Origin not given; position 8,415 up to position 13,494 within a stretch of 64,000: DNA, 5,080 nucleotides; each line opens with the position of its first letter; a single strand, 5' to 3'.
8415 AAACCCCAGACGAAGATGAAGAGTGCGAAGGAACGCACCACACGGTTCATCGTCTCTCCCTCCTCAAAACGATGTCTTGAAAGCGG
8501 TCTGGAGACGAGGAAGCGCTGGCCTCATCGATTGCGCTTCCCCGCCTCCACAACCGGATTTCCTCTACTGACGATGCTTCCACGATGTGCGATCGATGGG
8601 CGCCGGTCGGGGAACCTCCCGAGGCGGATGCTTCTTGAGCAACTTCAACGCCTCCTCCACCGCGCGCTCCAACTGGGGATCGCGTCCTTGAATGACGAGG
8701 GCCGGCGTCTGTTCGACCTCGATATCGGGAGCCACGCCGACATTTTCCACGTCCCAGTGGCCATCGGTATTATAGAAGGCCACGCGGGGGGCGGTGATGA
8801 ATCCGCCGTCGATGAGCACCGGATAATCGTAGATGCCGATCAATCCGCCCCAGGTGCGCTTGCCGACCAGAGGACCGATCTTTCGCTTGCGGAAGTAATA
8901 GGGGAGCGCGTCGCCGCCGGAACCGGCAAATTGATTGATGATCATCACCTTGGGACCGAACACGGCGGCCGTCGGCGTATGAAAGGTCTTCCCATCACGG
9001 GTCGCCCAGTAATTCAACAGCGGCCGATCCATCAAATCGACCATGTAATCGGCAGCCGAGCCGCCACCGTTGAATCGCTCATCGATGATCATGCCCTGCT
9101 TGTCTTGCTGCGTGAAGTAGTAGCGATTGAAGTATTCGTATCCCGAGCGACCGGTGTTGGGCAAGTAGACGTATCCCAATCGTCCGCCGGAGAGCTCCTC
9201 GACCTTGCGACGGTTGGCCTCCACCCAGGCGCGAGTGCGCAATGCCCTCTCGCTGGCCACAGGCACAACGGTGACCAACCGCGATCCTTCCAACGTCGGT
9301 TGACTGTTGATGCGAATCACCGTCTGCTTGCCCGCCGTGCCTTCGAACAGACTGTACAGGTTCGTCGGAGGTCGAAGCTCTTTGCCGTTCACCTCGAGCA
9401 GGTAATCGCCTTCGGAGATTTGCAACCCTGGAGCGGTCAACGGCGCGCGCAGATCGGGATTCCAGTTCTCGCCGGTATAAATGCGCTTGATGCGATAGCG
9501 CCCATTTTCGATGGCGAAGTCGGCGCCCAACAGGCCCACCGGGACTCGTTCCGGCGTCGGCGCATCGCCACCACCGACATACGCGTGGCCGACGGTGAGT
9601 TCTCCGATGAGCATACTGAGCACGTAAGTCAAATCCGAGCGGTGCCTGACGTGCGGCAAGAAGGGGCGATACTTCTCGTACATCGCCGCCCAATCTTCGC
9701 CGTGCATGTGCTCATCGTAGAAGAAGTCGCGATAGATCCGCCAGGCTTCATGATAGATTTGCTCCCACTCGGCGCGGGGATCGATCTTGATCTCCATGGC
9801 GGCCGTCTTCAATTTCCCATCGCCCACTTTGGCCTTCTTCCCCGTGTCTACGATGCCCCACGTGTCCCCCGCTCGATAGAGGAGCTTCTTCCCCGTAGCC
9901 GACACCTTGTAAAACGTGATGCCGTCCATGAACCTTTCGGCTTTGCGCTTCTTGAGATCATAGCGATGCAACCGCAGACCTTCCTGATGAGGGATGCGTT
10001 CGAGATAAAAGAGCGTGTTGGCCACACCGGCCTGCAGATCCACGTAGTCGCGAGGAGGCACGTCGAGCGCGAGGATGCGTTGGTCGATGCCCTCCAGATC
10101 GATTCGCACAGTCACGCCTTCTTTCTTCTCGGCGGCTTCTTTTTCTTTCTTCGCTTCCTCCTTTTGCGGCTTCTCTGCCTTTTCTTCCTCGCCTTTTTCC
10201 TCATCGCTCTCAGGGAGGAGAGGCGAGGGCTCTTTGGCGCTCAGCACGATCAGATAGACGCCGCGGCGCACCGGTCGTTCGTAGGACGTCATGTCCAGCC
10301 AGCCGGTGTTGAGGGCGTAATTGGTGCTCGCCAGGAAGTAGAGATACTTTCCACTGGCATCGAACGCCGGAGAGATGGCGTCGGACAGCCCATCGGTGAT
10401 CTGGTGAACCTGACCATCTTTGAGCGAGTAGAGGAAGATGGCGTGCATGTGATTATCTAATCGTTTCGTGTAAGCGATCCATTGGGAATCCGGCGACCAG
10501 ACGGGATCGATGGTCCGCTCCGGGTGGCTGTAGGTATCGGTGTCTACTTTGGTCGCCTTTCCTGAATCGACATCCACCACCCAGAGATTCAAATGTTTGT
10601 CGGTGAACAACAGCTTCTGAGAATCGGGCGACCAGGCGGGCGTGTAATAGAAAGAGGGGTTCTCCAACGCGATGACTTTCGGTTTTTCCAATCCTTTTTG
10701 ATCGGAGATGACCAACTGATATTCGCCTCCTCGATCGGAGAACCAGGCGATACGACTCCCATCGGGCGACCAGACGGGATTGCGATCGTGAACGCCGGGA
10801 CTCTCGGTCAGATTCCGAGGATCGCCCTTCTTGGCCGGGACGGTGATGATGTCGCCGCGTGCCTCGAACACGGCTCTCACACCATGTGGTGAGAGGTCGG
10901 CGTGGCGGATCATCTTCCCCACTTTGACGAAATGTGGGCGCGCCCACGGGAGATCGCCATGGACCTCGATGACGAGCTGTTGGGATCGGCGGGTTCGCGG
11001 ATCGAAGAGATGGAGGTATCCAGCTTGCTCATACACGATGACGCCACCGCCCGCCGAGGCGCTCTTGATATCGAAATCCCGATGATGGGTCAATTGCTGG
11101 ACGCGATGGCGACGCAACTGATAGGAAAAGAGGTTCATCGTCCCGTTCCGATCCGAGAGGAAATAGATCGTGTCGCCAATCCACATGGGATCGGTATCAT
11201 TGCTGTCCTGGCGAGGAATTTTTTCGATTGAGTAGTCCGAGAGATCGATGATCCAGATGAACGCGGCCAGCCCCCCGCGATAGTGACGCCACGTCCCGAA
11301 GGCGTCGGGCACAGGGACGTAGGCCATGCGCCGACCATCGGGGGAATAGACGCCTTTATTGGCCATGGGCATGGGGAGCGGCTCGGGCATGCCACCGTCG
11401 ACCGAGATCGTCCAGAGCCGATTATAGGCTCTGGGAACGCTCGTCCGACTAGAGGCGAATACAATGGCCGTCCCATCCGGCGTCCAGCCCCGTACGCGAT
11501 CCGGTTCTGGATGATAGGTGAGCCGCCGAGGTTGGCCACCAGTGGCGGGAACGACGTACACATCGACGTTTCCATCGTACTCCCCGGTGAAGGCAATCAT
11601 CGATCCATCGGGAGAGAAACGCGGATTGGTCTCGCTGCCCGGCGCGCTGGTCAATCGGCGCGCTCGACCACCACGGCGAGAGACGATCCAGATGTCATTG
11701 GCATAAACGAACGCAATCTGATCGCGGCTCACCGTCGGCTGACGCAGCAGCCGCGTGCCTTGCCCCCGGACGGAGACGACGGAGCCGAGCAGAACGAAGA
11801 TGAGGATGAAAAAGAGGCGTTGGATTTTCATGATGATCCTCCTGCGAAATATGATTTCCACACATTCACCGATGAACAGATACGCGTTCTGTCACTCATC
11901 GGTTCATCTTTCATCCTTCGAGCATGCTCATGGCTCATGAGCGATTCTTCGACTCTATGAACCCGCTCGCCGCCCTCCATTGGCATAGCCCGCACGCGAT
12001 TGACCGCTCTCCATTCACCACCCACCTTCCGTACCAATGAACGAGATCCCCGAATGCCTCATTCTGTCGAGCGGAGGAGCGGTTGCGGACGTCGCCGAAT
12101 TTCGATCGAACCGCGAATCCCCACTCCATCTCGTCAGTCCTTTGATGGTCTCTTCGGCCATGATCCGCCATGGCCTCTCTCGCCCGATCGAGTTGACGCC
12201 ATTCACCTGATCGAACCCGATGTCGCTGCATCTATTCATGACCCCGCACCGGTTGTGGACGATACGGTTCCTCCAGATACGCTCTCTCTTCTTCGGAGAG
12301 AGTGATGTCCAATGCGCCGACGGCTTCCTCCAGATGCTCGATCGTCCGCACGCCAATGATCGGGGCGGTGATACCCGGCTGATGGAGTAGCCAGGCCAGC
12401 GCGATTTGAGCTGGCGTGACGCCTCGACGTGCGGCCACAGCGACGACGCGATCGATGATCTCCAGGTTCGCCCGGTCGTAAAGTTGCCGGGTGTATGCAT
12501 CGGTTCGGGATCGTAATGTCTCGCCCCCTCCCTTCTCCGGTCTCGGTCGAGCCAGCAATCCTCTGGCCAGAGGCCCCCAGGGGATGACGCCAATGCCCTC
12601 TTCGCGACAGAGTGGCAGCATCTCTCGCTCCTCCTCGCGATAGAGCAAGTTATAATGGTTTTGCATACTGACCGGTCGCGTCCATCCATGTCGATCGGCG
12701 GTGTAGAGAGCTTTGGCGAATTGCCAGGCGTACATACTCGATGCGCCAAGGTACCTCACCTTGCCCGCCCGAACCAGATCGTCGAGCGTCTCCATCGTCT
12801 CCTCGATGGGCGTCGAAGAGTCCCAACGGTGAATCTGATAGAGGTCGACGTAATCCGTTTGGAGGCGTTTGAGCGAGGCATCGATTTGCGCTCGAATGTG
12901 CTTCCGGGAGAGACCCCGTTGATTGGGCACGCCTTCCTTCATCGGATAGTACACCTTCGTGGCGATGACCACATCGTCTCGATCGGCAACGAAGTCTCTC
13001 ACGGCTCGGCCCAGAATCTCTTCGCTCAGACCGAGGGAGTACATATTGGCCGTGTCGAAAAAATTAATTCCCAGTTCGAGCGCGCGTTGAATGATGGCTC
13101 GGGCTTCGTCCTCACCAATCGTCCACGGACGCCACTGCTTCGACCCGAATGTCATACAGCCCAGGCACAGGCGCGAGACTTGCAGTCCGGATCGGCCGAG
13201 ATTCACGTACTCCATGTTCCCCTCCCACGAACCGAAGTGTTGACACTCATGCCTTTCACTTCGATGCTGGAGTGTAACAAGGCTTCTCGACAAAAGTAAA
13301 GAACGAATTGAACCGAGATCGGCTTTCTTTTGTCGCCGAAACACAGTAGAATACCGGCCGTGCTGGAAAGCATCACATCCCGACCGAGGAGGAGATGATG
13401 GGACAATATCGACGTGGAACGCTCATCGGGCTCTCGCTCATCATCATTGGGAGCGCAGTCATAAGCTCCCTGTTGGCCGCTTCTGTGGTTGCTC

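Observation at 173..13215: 13-kb co-directional extracytoplasmic peptide/amide catabolism supercluster ending in a Cys-cluster GAF kinase and CheY-like receiver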

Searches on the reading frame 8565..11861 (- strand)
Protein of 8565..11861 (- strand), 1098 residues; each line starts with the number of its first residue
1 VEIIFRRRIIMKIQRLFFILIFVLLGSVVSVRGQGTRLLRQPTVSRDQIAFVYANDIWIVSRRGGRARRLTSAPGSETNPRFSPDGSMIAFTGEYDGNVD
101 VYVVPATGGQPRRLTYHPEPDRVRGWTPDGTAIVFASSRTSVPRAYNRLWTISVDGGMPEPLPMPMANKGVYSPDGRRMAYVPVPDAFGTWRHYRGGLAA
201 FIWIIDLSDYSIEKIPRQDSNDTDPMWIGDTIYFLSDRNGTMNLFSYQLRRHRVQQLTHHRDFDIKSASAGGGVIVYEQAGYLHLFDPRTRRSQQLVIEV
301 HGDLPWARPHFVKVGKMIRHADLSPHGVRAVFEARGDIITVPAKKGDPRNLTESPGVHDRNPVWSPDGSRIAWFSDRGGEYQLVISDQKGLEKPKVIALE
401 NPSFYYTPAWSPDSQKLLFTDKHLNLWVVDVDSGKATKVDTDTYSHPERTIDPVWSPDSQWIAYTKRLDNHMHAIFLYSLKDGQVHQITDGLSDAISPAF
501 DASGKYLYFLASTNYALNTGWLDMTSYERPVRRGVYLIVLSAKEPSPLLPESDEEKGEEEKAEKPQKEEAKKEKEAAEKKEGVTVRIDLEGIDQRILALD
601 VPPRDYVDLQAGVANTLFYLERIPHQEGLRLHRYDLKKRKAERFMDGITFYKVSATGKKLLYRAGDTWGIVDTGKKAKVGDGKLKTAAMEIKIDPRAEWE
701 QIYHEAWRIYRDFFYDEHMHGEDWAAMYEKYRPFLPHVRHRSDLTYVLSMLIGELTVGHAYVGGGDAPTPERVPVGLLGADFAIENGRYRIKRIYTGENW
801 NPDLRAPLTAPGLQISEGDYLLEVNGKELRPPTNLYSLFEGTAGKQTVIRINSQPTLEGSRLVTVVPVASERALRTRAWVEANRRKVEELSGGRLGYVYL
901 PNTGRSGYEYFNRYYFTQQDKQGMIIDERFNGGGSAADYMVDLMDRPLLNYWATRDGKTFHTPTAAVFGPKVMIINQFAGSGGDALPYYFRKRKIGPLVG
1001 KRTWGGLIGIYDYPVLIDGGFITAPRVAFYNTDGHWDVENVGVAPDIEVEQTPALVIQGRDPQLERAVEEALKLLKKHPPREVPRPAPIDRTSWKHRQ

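Call 4: search_protein_families(library=pfam, proteins=[window:8565-11861:-], max_evalue=0.01)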
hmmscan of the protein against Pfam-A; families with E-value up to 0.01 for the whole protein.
window:8565-11861:- (1098 aa): 9 families
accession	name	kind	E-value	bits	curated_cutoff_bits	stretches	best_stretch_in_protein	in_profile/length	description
PF07676.18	PD40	-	6.7e-42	141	20.9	3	349-383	2-36/38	WD40-like Beta Propeller Repeat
PF14685.13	PDZ_Tricorn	-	3e-24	85.2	25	1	776-863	1-86/88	Tricorn protease PDZ domain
PF14684.11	Tricorn_C1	-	2e-23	82.5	24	1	695-753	1-59/59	Tricorn protease C1 domain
PF03572.23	Peptidase_S41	-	2.8e-17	63.2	24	1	895-1049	2-165/165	Peptidase family S41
PF00930.27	DPPIV_N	-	3.9e-16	59.2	22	1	427-496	26-86/354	Dipeptidyl peptidase IV (DPP IV) N-terminal region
PF25174.1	Beta-prop_THOC3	-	9.2e-09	35.1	305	1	402-507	88-186/272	THOC3 beta-propeller domain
PF14583.12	Pectate_lyase22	-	0.0006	19.1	30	0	391-490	26-122/386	Oligogalacturonate lyase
PF02239.22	Cytochrom_D1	-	0.0026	16.8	25.5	0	350-405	308-362/368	Cytochrome D1 heme domain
PF17820.7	PDZ_6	-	0.0077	16.4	27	0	817-851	18-52/54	PDZ domain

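Call 5: search_protein_families(library=ncbifam, proteins=[window:8565-11861:-], max_evalue=0.001)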
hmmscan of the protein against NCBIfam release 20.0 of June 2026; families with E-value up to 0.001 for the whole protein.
window:8565-11861:- (1098 aa): 7 families
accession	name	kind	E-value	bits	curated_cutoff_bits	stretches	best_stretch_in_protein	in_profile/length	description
TIGR02800.1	propeller_TolB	equivalog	8.7e-51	173.2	343.15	4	56-183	216-341/418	Tol-Pal system beta propeller repeat protein TolB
NF002183.0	PRK01029.1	equivalog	1.2e-24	87.1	405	3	346-501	270-423/429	Tol-Pal system protein TolB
NF033523.0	lasso_peptidase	equivalog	2.2e-24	86.2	400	2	71-140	84-153/638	Atxe2 family lasso peptide isopeptidase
NF053518.1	DipepPtdsDpp5Prph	equivalog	9.4e-20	70.7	900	1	315-444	206-342/655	dipeptidyl-peptidase Dpp5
NF003124.0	PRK04043.1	equivalog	2.3e-10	39.9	428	0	202-278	259-336/419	Tol-Pal system protein TolB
NF045588.1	Cterm_S41_CtpA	exception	2.6e-08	33.2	625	1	916-1068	239-398/401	carboxyl-terminal processing protease CtpA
TIGR00225.1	prc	subfamily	0.00018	20.7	218.6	1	875-1054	133-319/335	C-terminal processing peptidase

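Call 61: search_solved_structures(query=window:8565-11861:-, max_evalue=1e-10)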
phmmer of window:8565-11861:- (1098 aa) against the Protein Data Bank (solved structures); distinct sequences matched with E-value up to 1e-10: 15.
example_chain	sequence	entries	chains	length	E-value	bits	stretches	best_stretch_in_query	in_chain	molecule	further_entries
1k32_A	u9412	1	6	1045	3e-102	346.4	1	37-1078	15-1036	tricorn protease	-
1n6d_A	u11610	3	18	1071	3.3e-102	346.3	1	37-1078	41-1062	Tricorn protease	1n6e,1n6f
4pwz_A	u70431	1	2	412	9.5e-16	60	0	361-466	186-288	Protein TolB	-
4r40_A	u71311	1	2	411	1.1e-15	59.7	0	361-466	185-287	Protein TolB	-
2ojh_A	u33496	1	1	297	4.2e-13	51.2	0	46-183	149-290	Uncharacterized protein Atu1656/AGR_C_3050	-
4jml_A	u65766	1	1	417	4.3e-13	51.2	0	381-493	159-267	Protein TolB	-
7nst_E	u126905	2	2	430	5.4e-13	50.8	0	381-493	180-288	Tol-Pal system protein TolB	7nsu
1crz_A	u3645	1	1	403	6.5e-13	50.6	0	57-139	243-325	TOLB PROTEIN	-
2w8b_B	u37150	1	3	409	6.6e-13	50.6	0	378-497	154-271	PROTEIN TOLB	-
2w8b_A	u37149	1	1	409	6.8e-13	50.5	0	57-139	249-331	PROTEIN TOLB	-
3iax_A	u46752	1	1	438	7.8e-13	50.3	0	361-491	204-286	Protein tolB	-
2hqs_A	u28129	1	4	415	7.8e-13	50.3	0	361-491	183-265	Protein tolB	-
1c5k_A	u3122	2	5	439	7.9e-13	50.3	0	58-139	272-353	PROTEIN (TOLB PROTEIN) | PROTEIN TOLB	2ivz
7mx5_A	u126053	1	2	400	1.2e-12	49.7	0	64-186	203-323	Tol-Pal system protein TolB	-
6pnv_A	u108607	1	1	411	1.5e-12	49.4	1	361-517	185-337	Tol-Pal system protein TolB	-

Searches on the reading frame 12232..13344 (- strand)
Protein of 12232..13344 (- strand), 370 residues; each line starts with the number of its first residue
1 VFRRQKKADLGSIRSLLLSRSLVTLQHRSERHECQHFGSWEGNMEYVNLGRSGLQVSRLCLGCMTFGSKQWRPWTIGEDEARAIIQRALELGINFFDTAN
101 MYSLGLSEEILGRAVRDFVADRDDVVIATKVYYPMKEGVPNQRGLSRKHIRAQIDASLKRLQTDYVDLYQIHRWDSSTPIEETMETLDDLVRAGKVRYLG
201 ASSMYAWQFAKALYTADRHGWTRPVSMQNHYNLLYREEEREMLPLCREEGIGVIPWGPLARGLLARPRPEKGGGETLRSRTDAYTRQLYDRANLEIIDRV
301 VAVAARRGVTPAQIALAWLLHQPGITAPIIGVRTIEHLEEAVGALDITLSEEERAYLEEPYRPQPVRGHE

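Call 4: search_protein_families(library=pfam, proteins=[window:12232-13344:-], max_evalue=0.01)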
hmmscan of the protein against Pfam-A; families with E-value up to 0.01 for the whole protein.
window:12232-13344:- (370 aa): 1 family
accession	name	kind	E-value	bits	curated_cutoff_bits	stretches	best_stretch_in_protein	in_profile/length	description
PF00248.27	Aldo_ket_red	-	2.6e-86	289.7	24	1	58-359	1-288/291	Aldo/keto reductase family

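Call 5: search_protein_families(library=ncbifam, proteins=[window:12232-13344:-], max_evalue=0.001)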
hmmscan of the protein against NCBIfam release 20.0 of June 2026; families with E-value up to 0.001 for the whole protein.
window:12232-13344:- (370 aa): 7 families
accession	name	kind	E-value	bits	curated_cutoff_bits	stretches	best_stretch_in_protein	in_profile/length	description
NF007388.0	PRK09912.1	subfamily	1.1e-49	169.3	448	1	42-357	11-328/346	L-glyceraldehyde 3-phosphate reductase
TIGR01293.1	Kv_beta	subfamily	2e-49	168.4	365.4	1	44-349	1-305/319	voltage-dependent potassium channel subunit beta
NF007912.0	PRK10625.1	equivalog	4.1e-49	167.8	415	1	44-358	1-335/346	NADP(H)-dependent aldo-keto reductase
NF049922.1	MethglyxlRedYdjG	equivalog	7.6e-44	150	550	1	44-357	1-317/326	NADH-dependent methylglyoxal reductase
NF007695.0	PRK10376.1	subfamily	5.6e-30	104.4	280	2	53-259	14-215/290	oxidoreductase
NF008377.0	PRK11172.1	equivalog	4.2e-18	65.5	327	2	79-216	16-143/267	2,5-didehydrogluconate reductase DkgB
NF008598.0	PRK11565.1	equivalog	1.3e-14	54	425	1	74-205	23-141/275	2,5-didehydrogluconate reductase DkgA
